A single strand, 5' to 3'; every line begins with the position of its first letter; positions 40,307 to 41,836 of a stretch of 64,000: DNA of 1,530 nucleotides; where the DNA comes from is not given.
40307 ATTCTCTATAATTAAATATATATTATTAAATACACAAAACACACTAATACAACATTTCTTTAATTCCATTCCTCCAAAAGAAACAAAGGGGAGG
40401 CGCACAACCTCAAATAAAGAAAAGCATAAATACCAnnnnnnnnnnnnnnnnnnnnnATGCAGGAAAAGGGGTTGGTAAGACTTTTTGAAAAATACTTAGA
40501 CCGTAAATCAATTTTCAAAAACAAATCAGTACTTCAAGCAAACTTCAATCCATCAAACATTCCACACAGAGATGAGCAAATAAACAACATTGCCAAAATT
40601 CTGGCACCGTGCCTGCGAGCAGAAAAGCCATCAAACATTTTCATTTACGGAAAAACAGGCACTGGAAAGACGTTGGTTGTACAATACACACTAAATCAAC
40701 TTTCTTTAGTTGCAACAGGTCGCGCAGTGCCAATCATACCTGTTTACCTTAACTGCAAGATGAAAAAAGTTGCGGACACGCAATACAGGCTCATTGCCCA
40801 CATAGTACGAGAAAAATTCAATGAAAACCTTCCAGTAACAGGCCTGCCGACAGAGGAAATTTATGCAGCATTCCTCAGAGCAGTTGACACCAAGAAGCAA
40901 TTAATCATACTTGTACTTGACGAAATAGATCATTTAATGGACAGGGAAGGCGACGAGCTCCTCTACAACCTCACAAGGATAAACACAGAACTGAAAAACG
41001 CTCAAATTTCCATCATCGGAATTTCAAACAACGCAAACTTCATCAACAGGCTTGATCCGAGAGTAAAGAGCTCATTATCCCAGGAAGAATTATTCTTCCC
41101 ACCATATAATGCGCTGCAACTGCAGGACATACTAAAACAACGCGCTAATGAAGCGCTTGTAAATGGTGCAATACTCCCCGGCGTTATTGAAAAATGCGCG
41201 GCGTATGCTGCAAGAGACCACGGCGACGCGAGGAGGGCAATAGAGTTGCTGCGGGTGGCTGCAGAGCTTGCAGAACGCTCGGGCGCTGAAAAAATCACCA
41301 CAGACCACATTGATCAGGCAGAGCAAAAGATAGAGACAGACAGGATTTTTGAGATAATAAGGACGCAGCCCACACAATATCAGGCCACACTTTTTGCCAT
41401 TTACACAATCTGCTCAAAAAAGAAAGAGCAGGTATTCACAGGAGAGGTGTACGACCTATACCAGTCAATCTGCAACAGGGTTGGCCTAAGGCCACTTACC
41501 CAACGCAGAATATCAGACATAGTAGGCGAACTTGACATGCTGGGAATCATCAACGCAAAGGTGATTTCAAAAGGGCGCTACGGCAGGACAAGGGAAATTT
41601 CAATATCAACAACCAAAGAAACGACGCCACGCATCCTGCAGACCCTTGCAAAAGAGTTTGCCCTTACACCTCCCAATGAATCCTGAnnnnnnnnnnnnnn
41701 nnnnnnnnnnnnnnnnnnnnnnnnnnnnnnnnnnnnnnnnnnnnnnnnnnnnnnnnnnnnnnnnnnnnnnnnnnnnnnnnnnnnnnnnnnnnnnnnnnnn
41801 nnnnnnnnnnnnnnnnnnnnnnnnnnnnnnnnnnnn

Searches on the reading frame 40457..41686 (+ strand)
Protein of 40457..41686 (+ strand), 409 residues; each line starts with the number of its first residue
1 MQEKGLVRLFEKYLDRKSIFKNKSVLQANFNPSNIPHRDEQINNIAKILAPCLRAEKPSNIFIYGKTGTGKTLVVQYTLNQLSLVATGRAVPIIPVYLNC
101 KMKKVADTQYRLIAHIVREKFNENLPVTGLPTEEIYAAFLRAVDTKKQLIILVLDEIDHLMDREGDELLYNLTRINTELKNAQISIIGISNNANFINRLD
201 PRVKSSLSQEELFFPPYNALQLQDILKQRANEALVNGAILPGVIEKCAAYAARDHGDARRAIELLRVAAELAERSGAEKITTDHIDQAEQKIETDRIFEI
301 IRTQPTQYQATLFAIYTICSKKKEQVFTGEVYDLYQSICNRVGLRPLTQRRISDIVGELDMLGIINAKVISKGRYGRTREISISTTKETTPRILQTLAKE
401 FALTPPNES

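Call 4: search_protein_families(library=pfam, proteins=[window:40457-41686:+])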
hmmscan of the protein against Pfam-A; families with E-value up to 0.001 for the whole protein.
window:40457-41686:+ (409 aa): 10 families
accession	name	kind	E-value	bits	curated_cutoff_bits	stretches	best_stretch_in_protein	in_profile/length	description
PF09079.17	Cdc6_C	-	1.5e-28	99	25.1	1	299-388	1-91/96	CDC6, C terminal winged helix domain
PF22703.2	Cdc6_lid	-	2.7e-24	85.3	27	1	223-289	1-67/68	Cdc6 AAA+ ATPase-type lid domain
PF13401.12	AAA_22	-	4.9e-12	46.7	27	1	58-189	5-123/130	AAA domain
PF13191.12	AAA_16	-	1.6e-10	42.1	32.6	1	36-176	3-159/167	AAA ATPase domain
PF22606.2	Cdc6-ORC-like_ATPase_lid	-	2.7e-07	30.8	27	1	217-273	1-57/60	Cdc6/ORC-like, ATPase lid domain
PF00004.35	AAA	-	6.2e-07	30.4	21.2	1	62-207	2-122/131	ATPase family associated with various cellular activities (AAA)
PF01637.24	ATPase_2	-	6.5e-07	29.8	33.2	1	38-179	4-142/225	ATPase domain predominantly from Archaea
PF05621.17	TniB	-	1.4e-06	28.4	22.4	1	51-209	28-181/189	Bacterial TniB protein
PF00270.35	DEAD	-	3.9e-06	27.2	26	1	57-190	13-157/167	DEAD/DEAH box helicase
PF25201.1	nSTAND6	-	0.00076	20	27.7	0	54-165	14-118/148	Novel STAND NTPase 6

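Call 6: find_homologous_proteins(query=window:40457-41686:+, max_evalue=1e-30)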
Query window:40457-41686:+ (409 aa): 8000 proteins with E <= 1e-30 among 8000 candidates; the best 120 are listed.
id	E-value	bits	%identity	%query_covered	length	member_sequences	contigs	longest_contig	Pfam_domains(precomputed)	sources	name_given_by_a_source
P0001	1.4e-264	895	100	100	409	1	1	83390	PF00270.36,PF22703.3,PF22606.3,PF00004.36,PF13401.13,PF01637.25,PF05621.18,PF09079.18,PF13191.13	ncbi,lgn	-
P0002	3.5e-239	811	89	100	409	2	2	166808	PF00270.36,PF22703.3,PF00004.36,PF13401.13,PF01637.25,PF05621.18,PF09079.18,PF13191.13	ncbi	-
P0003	4.7e-238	807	89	100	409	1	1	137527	PF00270.36,PF22703.3,PF00004.36,PF13401.13,PF01637.25,PF05621.18,PF09079.18,PF13191.13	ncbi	ncbi:MAG: ORC1-type DNA replication protein [Candidatus Woesearchaeota archaeon]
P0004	5.0e-238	807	88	100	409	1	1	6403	PF00270.36,PF22703.3,PF00004.36,PF13401.13,PF01637.25,PF05621.18,PF09079.18,PF13191.13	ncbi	-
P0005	1.7e-236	802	88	100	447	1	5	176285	PF00270.36,PF22703.3,PF00004.36,PF13401.13,PF01637.25,PF05621.18,PF09079.18,PF13191.13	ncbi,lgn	-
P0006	2.4e-229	779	84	100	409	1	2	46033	PF00270.36,PF22703.3,PF00004.36,PF13401.13,PF01637.25,PF09079.18,PF13191.13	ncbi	ncbi:MAG: ORC1-type DNA replication protein [Candidatus Woesearchaeota archaeon]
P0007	8.9e-226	767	83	100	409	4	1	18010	PF00270.36,PF22703.3,PF00004.36,PF13401.13,PF01637.25,PF05621.18,PF09079.18,PF13191.13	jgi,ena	-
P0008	7.4e-225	764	84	100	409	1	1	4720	PF00270.36,PF22703.3,PF05729.19,PF00004.36,PF13401.13,PF01637.25,PF05621.18,PF09079.18,PF13191.13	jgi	jgi:cell division control protein 6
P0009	9.1e-224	760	83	100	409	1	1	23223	PF00270.36,PF22703.3,PF05729.19,PF00004.36,PF13401.13,PF01637.25,PF05621.18,PF09079.18,PF13191.13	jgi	jgi:cell division control protein 6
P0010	2.3e-223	759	83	100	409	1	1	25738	PF00270.36,PF22703.3,PF05729.19,PF22606.3,PF00004.36,PF13401.13,PF01637.25,PF05621.18,PF09079.18,PF13191.13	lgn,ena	-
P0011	6.3e-221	751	82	100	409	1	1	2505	PF00270.36,PF22703.3,PF05729.19,PF00004.36,PF13401.13,PF01637.25,PF05621.18,PF09079.18,PF13191.13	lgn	-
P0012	7.8e-218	741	81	100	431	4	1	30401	PF00270.36,PF22703.3,PF00004.36,PF13401.13,PF01637.25,PF05621.18,PF09079.18,PF13191.13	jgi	jgi:cell division control protein 6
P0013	7.5e-216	734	80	99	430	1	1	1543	PF00270.36,PF22703.3,PF05729.19,PF00004.36,PF13401.13,PF01637.25,PF05621.18,PF09079.18,PF13191.13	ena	-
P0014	8.8e-216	734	80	99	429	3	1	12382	PF00270.36,PF22703.3,PF05729.19,PF00004.36,PF13401.13,PF01637.25,PF05621.18,PF09079.18,PF13191.13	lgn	-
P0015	9.0e-216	734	79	99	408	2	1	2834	PF00270.36,PF22703.3,PF00004.36,PF13401.13,PF01637.25,PF05621.18,PF09079.18,PF13191.13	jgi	jgi:cell division control protein 6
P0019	3.4e-212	722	79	99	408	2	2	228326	PF00270.36,PF22703.3,PF05729.19,PF00004.36,PF13401.13,PF01637.25,PF05621.18,PF09079.18,PF13191.13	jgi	jgi:cell division control protein 6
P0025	5.6e-209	712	78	99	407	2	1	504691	PF00270.36,PF22703.3,PF05729.19,PF00004.36,PF13401.13,PF01637.25,PF09079.18,PF13191.13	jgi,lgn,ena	-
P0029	1.3e-207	707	76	99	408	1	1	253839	PF00270.36,PF22703.3,PF05729.19,PF00004.36,PF13401.13,PF01637.25,PF05621.18,PF09079.18,PF13191.13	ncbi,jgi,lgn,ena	-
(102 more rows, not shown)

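Call 8: find_related_loci(query=A1, collection=genome_contigs, flank=4000)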
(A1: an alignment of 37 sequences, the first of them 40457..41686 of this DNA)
Query A1 (409 aa) in genome_contigs; peptide patterns used: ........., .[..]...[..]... (x = any residue, [..] = any of these).
599 stretches matched a pattern (row limit reached: there are more); 582 encode a relative of the query (tblastn E <= 1e-3); the best 80 are kept; 80 distinct loci.
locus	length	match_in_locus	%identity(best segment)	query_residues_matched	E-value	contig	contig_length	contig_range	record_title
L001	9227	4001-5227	83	1-409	0e+0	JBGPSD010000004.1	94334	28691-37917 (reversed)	MAG: Candidatus Nanoarchaeia archaeon isolate OBJ1_062018_130_26 k141_18463_length_94334_cov_11.0000, whole genome shotg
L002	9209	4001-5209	61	1-404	8e-172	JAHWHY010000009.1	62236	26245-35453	MAG: Candidatus Woesearchaeota archaeon isolate Yap150.bin7.227 contig-145_715, whole genome shotgun sequence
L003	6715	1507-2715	60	1-404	1e-171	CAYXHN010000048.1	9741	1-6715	MAG TPA_asm: uncultured Methanosarcinales archaeon isolate SRP141376_co2_415 genome assembly, contig: NODE_12974_length_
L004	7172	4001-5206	61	1-403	9e-171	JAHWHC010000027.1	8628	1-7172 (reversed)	MAG: Candidatus Woesearchaeota archaeon isolate FT1_425 k127_15683394, whole genome shotgun sequence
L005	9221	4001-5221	61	1-408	3e-170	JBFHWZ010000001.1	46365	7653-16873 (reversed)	MAG: Candidatus Woesearchaeota archaeon isolate Mix_sand09.2021.07.Z.43 k141_3034148_length_46365_cov_13.7076, whole gen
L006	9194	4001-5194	61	1-400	3e-170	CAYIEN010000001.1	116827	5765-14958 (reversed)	MAG TPA_asm: uncultured Methanosarcinales archaeon isolate ERP119705_co18_167 genome assembly, contig: NODE_69_length_11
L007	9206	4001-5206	60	1-404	9e-169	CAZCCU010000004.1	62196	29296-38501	MAG TPA_asm: uncultured Methanosarcinales archaeon isolate SRP119689_co1_339 genome assembly, contig: NODE_519_length_62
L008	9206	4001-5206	60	1-403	7e-169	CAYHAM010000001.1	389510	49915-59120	MAG TPA_asm: uncultured Methanosarcinales archaeon isolate ERP119294_co1_446 genome assembly, contig: NODE_19_length_389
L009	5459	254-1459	60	1-404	4e-169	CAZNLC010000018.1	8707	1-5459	MAG TPA_asm: uncultured Methanosarcinales archaeon isolate binchicken_co256_30 genome assembly, contig: NODE_22831_lengt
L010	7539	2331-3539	61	1-404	1e-168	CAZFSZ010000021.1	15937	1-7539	MAG TPA_asm: uncultured Methanosarcinales archaeon isolate SRP141376_co2_190 genome assembly, contig: NODE_7367_length_1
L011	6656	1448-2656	60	1-404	3e-168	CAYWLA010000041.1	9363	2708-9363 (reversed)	MAG TPA_asm: uncultured Methanosarcinales archaeon isolate SRP178699_co1_467 genome assembly, contig: NODE_10243_length_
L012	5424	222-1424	61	3-404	5e-169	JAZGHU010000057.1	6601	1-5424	MAG: Candidatus Woesearchaeota archaeon isolate SCS6bin.8 SCS6bin.8_57, whole genome shotgun sequence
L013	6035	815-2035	61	1-408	3e-168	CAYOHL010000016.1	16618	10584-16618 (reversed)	MAG TPA_asm: uncultured Methanosarcinales archaeon isolate SRP098346_co1_180 genome assembly, contig: NODE_3625_length_1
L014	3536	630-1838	60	1-404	3e-175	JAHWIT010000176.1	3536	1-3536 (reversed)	MAG: Candidatus Woesearchaeota archaeon isolate YT3_932 k127_76077447, whole genome shotgun sequence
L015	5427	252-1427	61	1-393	4e-168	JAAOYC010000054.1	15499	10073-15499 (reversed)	Candidatus Woesearchaeota archaeon isolate DPANNHV_H2.bin.19 k83_2894817, whole genome shotgun sequence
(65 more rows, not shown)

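Call 9: find_encoding_contigs(protein=P0002, flank=4000, max_places=2)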
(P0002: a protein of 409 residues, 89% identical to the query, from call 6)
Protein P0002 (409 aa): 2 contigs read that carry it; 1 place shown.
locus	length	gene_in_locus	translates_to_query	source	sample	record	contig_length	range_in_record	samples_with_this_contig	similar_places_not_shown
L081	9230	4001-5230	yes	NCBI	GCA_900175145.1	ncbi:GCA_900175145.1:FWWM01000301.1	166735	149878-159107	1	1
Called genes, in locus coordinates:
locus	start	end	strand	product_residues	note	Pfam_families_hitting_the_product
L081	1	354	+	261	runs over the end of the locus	PF06182:ABC2_membrane_6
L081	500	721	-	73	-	PF00125:Histone, PF15511:CENP-T_C (weak), PF00808:CBFD_NFYB_HMF, PF02291:TFIID-31kDa (weak), PF15630:CENP-S (weak)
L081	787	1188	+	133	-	PF01870:Hjc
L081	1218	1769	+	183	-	PF02002:TFIIE_alpha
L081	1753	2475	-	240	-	-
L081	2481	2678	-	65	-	-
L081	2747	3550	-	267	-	PF01978:TrmB, PF13091:PLDc_2 (faint), PF11495:TrmB_EBD_N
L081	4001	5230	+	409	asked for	PF00270:DEAD (faint), PF01637:ATPase_2, PF05621:TniB (faint), PF13191:AAA_16, PF00004:AAA (weak), PF13401:AAA_22, PF22703:Cdc6_lid, PF09079:WHD_Cdc6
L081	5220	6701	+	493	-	PF01336:tRNA_anti-codon (weak), PF00149:Metallophos, PF04042:DNA_pol_E_B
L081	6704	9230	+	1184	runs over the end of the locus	PF03833:PolC_DP2_N, PF24844:PolC_DP2_central, PF24846:PolC_DP2_cat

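Call 10: find_encoding_contigs(protein=P0003, flank=4000, max_places=2)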
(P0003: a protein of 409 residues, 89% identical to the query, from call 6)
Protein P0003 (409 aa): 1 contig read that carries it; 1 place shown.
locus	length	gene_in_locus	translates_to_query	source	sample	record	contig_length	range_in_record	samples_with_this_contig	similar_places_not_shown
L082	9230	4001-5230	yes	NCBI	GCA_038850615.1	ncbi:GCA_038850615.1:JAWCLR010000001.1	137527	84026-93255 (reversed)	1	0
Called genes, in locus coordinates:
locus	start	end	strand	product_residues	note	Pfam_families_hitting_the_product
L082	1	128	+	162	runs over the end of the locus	PF06182:ABC2_membrane_6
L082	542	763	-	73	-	PF00125:Histone, PF15511:CENP-T_C, PF00808:CBFD_NFYB_HMF, PF02291:TFIID-31kDa (weak), PF15630:CENP-S (weak)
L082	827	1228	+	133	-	PF01870:Hjc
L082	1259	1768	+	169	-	PF02002:TFIIE_alpha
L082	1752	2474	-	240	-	PF01008:IF-2B (faint)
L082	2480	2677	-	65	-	-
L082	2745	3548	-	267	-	PF01978:TrmB, PF11495:TrmB_EBD_N, PF24217:DUF7436 (faint), PF13091:PLDc_2 (weak)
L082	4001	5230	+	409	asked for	PF00270:DEAD (faint), PF01637:ATPase_2, PF05621:TniB (weak), PF13191:AAA_16, PF00004:AAA (weak), PF13401:AAA_22, PF22703:Cdc6_lid, PF09079:WHD_Cdc6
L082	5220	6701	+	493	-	PF01336:tRNA_anti-codon (weak), PF00149:Metallophos, PF04042:DNA_pol_E_B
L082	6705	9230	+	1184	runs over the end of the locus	PF03833:PolC_DP2_N, PF24844:PolC_DP2_central, PF24846:PolC_DP2_cat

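Call 11: find_encoding_contigs(protein=P0005, flank=4000, max_places=2)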
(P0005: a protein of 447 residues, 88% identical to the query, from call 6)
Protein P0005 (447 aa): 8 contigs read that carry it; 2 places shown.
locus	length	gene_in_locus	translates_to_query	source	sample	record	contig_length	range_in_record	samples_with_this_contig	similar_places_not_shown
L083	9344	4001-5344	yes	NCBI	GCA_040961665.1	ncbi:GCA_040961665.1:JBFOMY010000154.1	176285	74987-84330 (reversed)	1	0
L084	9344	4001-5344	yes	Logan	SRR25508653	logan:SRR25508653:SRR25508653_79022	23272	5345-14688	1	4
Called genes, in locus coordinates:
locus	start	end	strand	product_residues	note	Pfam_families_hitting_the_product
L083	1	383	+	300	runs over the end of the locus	PF23023:Anti-Pycsar_Apyc1, PF00753:Lactamase_B, PF13691:Lactamase_B_4 (weak), PF12706:Lactamase_B_2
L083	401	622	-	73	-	PF00125:Histone, PF15511:CENP-T_C, PF00808:CBFD_NFYB_HMF, PF02291:TFIID-31kDa (weak), PF15630:CENP-S (weak)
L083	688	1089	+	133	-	PF01870:Hjc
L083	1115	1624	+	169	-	PF02002:TFIIE_alpha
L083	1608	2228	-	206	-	-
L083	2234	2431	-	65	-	-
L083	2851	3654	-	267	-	PF01978:TrmB, PF11495:TrmB_EBD_N, PF24217:DUF7436 (faint), PF13091:PLDc_2 (weak)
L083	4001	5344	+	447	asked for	PF00270:DEAD (faint), PF01637:ATPase_2, PF05621:TniB (weak), PF13191:AAA_16, PF13401:AAA_22, PF00004:AAA (weak), PF22703:Cdc6_lid, PF09079:WHD_Cdc6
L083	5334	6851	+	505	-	PF00149:Metallophos, PF04042:DNA_pol_E_B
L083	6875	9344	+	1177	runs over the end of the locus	PF03833:PolC_DP2_N, PF24844:PolC_DP2_central, PF24846:PolC_DP2_cat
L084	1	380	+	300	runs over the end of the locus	PF23023:Anti-Pycsar_Apyc1, PF00753:Lactamase_B, PF13691:Lactamase_B_4 (weak), PF12706:Lactamase_B_2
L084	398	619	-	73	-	PF00125:Histone, PF15511:CENP-T_C, PF00808:CBFD_NFYB_HMF, PF02291:TFIID-31kDa (weak), PF15630:CENP-S (weak)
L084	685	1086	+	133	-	PF01870:Hjc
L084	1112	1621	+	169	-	PF02002:TFIIE_alpha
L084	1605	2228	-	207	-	-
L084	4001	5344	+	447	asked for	PF00270:DEAD (faint), PF01637:ATPase_2, PF05621:TniB (weak), PF13191:AAA_16, PF13401:AAA_22, PF00004:AAA (weak), PF22703:Cdc6_lid, PF09079:WHD_Cdc6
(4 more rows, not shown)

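Call 12: find_encoding_contigs(protein=P0006, flank=4000, max_places=2)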
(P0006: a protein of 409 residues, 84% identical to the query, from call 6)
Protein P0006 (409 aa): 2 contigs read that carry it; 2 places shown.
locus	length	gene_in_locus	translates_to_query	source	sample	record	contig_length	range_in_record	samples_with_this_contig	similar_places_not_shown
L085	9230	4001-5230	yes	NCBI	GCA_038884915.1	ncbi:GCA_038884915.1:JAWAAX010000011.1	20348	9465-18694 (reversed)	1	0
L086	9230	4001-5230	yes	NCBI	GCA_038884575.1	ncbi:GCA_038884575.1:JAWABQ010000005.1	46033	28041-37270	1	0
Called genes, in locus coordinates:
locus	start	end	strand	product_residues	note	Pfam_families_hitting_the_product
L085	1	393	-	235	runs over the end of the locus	-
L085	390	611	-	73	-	PF00125:Histone, PF15511:CENP-T_C, PF00808:CBFD_NFYB_HMF, PF02291:TFIID-31kDa (weak), PF15630:CENP-S (weak)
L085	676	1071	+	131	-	PF01870:Hjc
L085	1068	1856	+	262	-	-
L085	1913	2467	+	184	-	PF02002:TFIIE_alpha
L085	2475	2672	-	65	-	-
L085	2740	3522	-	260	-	PF01978:TrmB, PF13091:PLDc_2 (faint), PF11495:TrmB_EBD_N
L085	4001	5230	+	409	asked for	PF00270:DEAD (faint), PF01637:ATPase_2 (weak), PF13191:AAA_16, PF00004:AAA (weak), PF13401:AAA_22, PF22703:Cdc6_lid, PF09079:WHD_Cdc6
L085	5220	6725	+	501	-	PF01336:tRNA_anti-codon (weak), PF00149:Metallophos, PF04042:DNA_pol_E_B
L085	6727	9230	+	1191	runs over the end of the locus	PF03833:PolC_DP2_N, PF24844:PolC_DP2_central, PF24846:PolC_DP2_cat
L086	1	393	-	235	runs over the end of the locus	-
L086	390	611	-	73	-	PF00125:Histone, PF15511:CENP-T_C, PF00808:CBFD_NFYB_HMF, PF02291:TFIID-31kDa (weak), PF15630:CENP-S (weak)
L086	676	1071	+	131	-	PF01870:Hjc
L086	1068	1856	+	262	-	-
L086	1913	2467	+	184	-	PF02002:TFIIE_alpha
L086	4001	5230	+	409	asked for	PF00270:DEAD (faint), PF01637:ATPase_2 (weak), PF13191:AAA_16, PF00004:AAA (weak), PF13401:AAA_22, PF22703:Cdc6_lid, PF09079:WHD_Cdc6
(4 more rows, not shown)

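Call 13: find_encoding_contigs(protein=P0012, flank=4000, max_places=1)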
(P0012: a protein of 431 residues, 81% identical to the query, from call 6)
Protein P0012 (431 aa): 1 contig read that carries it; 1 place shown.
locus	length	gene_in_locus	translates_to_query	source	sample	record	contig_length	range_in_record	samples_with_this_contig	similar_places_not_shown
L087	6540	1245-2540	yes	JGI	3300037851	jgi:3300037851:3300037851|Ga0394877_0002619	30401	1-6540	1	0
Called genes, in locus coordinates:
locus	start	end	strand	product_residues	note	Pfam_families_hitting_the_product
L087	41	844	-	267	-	PF01978:TrmB, PF11495:TrmB_EBD_N, PF24217:DUF7436 (faint), PF13091:PLDc_2 (weak)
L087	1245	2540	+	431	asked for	PF05621:TniB (weak), PF13191:AAA_16, PF00270:DEAD (faint), PF01637:ATPase_2 (weak), PF00004:AAA (weak), PF13401:AAA_22, PF22703:Cdc6_lid, PF09079:WHD_Cdc6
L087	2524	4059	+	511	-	PF01336:tRNA_anti-codon (weak), PF00149:Metallophos, PF04042:DNA_pol_E_B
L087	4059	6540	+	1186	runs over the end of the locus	PF03833:PolC_DP2_N, PF24844:PolC_DP2_central, PF24846:PolC_DP2_cat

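Call 14: find_encoding_contigs(protein=P0019, flank=4000, max_places=1)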
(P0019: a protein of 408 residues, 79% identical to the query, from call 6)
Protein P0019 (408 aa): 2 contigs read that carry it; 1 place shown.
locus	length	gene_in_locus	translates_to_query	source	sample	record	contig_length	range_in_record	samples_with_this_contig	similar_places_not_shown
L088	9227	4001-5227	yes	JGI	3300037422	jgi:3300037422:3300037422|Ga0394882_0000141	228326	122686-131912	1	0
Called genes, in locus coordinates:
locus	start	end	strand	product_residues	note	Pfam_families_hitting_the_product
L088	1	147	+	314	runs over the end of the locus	PF23023:Anti-Pycsar_Apyc1, PF13691:Lactamase_B_4, PF00753:Lactamase_B, PF12706:Lactamase_B_2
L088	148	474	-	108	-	-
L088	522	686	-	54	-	-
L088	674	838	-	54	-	-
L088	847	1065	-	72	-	PF00125:Histone, PF15511:CENP-T_C (weak), PF00808:CBFD_NFYB_HMF, PF02291:TFIID-31kDa (weak)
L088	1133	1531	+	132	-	PF01870:Hjc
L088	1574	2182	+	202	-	PF02002:TFIIE_alpha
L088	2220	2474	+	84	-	-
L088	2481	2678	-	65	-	-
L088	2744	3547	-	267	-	PF01978:TrmB, PF11495:TrmB_EBD_N (weak)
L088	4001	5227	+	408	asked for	PF01637:ATPase_2, PF05621:TniB (weak), PF13191:AAA_16, PF00004:AAA (weak), PF05729:NACHT (weak), PF13401:AAA_22, PF22703:Cdc6_lid, PF09079:WHD_Cdc6, +1 more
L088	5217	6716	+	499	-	PF01336:tRNA_anti-codon (weak), PF00149:Metallophos, PF04042:DNA_pol_E_B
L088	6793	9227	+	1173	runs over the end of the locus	PF03833:PolC_DP2_N, PF24844:PolC_DP2_central, PF24846:PolC_DP2_cat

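Call 15: find_encoding_contigs(protein=P0025, flank=4000, max_places=1)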
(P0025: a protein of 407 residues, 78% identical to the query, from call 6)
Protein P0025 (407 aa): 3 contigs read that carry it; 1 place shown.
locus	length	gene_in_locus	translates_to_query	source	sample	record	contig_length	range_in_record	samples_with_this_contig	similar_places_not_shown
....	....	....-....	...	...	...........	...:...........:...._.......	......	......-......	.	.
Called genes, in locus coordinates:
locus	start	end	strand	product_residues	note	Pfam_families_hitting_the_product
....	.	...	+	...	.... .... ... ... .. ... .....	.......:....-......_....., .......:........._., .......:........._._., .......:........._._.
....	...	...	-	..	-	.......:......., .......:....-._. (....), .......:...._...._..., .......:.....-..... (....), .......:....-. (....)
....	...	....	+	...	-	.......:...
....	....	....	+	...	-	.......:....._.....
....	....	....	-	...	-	-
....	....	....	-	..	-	-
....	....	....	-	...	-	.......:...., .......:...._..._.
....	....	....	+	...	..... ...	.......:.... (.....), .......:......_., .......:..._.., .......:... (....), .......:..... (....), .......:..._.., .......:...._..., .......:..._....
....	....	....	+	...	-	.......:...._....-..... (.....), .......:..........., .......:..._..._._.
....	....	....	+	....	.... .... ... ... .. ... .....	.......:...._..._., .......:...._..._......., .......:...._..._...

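Call 16: find_encoding_contigs(protein=P0029, flank=4000, max_places=1)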
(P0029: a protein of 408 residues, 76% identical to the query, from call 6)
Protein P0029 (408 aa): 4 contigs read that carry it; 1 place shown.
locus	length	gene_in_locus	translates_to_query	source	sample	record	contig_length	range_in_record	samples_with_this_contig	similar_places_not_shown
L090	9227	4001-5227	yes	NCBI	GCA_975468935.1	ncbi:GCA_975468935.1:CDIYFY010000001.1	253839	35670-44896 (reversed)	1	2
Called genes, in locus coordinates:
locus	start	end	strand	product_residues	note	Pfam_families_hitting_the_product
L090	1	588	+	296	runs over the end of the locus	PF23023:Anti-Pycsar_Apyc1, PF00753:Lactamase_B, PF13691:Lactamase_B_4 (weak), PF12706:Lactamase_B_2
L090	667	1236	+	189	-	PF13847:Methyltransf_31 (faint), PF08241:Methyltransf_11, PF13649:Methyltransf_25 (weak)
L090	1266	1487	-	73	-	PF00125:Histone, PF15511:CENP-T_C (weak), PF00808:CBFD_NFYB_HMF, PF02291:TFIID-31kDa (weak), PF15630:CENP-S (weak)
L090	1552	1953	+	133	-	PF01870:Hjc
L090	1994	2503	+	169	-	PF02002:TFIIE_alpha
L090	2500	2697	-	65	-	-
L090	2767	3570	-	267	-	PF01978:TrmB, PF13091:PLDc_2 (faint), PF11495:TrmB_EBD_N (weak)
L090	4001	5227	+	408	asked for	PF01637:ATPase_2 (weak), PF05621:TniB (weak), PF13191:AAA_16, PF00004:AAA (weak), PF05729:NACHT (weak), PF13401:AAA_22, PF22703:Cdc6_lid, PF09079:WHD_Cdc6, +1 more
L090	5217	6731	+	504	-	PF01336:tRNA_anti-codon (weak), PF00149:Metallophos, PF04042:DNA_pol_E_B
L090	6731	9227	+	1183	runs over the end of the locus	PF03833:PolC_DP2_N, PF24844:PolC_DP2_central, PF24846:PolC_DP2_cat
